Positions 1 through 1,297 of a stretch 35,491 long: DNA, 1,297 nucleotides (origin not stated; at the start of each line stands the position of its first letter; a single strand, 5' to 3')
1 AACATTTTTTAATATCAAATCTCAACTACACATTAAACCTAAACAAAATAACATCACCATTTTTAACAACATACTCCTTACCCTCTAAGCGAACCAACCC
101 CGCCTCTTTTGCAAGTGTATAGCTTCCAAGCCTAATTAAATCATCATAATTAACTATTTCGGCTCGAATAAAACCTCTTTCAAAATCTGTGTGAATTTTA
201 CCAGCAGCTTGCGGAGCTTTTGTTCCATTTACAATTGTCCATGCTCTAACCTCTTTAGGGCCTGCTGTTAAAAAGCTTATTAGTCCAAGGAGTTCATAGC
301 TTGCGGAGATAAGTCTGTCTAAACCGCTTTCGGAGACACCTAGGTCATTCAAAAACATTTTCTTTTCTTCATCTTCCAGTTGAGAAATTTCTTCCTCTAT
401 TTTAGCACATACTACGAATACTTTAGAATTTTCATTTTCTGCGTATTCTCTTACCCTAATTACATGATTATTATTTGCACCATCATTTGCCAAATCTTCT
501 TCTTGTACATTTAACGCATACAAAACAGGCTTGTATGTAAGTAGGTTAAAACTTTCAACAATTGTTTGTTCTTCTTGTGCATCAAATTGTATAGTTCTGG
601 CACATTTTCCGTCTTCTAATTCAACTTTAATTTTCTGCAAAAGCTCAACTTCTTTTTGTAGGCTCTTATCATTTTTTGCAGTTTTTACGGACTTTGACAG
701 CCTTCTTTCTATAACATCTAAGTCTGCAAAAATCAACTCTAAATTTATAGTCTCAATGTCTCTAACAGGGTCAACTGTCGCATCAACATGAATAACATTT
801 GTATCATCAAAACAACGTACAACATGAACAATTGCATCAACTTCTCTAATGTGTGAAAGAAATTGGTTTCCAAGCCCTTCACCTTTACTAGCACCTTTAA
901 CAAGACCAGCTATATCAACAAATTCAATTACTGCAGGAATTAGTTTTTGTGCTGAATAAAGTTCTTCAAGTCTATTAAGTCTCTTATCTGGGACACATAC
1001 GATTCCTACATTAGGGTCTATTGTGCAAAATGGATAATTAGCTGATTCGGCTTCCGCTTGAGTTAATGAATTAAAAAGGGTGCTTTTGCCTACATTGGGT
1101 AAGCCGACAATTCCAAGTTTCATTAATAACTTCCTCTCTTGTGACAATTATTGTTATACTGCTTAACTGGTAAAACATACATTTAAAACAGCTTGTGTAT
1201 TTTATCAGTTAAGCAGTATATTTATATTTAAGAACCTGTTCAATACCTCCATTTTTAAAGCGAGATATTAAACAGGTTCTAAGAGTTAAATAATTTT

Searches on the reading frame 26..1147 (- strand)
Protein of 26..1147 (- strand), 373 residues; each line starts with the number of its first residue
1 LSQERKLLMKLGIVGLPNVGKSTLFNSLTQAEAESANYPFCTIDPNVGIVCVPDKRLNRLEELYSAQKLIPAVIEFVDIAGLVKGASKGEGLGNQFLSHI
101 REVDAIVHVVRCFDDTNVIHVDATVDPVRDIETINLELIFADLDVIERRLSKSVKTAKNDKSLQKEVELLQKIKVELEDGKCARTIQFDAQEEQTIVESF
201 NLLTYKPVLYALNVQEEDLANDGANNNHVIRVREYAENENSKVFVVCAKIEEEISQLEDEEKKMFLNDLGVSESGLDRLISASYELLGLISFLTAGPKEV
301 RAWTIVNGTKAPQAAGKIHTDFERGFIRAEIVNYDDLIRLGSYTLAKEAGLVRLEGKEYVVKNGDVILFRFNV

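Call 78: search_protein_families(library=pfam, proteins=[window:26-1147:-], max_evalue=0.00001)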
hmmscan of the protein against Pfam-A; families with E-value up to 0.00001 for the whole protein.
window:26-1147:- (373 aa): 3 families
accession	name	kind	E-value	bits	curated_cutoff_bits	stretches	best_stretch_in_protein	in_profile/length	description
PF06071.19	YchF-GTPase_C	-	1.9e-38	130.9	27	1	289-372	1-84/84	Protein of unknown function (DUF933)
PF01926.29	MMR_HSR1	-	3.3e-24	85.6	21.9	1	11-123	2-94/113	50S ribosome-binding GTPase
PF02421.24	FeoB_N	-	8.9e-09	35.5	27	1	11-55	3-47/156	Ferrous iron transport protein B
